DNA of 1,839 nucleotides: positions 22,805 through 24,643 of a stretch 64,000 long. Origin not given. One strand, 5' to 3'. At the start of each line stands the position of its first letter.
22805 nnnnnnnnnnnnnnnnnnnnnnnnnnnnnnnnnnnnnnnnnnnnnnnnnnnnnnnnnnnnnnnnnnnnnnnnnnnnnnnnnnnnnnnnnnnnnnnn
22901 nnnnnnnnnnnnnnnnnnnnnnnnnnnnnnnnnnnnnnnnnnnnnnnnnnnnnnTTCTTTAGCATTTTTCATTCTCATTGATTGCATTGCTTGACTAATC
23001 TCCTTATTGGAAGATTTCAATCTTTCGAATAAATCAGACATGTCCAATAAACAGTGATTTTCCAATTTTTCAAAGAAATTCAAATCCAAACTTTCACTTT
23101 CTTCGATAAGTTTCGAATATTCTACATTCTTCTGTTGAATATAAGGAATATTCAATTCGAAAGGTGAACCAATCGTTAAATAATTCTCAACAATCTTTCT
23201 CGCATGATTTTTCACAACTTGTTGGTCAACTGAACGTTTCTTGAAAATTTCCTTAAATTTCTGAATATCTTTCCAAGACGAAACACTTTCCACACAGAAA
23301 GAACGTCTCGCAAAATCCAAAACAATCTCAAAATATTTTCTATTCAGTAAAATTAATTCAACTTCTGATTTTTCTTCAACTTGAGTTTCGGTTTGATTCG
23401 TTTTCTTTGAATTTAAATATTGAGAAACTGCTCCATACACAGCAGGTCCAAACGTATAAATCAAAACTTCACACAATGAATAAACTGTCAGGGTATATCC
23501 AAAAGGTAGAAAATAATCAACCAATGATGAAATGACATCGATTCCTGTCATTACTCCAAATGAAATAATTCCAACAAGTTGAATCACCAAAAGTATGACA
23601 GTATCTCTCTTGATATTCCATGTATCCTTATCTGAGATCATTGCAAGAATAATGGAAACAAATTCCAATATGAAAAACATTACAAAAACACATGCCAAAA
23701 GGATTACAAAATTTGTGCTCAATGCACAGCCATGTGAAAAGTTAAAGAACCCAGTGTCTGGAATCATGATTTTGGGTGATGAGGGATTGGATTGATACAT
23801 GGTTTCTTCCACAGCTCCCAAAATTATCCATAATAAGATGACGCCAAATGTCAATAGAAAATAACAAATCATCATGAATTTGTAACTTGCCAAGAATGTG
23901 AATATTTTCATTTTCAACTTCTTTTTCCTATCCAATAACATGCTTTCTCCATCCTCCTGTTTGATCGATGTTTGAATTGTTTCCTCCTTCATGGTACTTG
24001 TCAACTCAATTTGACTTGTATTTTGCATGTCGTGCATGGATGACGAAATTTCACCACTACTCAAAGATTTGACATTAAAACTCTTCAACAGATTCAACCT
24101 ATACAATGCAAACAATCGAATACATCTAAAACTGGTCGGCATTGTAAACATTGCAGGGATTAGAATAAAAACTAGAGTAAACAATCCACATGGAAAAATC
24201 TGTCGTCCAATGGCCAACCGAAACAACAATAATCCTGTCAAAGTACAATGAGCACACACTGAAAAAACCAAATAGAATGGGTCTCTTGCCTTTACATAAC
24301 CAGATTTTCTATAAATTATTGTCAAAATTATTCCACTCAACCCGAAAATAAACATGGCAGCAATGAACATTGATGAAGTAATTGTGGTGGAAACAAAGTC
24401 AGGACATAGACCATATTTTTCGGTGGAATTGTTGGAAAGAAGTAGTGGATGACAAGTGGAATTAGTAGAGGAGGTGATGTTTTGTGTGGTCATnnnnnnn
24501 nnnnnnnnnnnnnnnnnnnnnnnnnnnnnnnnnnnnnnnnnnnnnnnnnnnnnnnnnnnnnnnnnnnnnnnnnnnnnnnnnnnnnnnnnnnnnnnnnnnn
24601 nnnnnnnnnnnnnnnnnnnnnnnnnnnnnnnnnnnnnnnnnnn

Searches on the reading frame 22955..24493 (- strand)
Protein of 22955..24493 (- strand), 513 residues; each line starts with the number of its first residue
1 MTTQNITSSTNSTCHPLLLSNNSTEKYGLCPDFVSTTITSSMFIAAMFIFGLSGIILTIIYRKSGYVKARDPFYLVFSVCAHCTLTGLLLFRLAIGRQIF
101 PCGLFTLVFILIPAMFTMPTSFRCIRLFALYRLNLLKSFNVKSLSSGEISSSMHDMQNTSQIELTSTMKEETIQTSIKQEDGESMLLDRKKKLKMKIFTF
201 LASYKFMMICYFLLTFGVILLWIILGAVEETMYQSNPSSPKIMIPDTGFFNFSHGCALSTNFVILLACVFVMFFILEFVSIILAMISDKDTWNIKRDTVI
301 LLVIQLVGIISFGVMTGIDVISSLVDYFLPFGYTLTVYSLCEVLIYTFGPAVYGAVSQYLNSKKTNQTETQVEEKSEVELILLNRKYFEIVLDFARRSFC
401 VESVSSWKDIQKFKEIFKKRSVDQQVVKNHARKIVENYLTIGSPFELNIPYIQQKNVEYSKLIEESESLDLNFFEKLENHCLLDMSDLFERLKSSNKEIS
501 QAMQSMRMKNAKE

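Call 6: search_protein_families(library=pfam, proteins=[window:22955-24493:-], max_evalue=10)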
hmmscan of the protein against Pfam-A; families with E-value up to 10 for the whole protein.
window:22955-24493:- (513 aa): 2 families
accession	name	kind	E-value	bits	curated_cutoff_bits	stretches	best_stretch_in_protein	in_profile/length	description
PF00615.24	RGS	-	1.4e-05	25.8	23.9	1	381-485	5-100/117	Regulator of G protein signaling domain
PF06143.16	Baculo_11_kDa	-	0.17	12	28.4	1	259-296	33-70/84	Baculovirus 11 kDa family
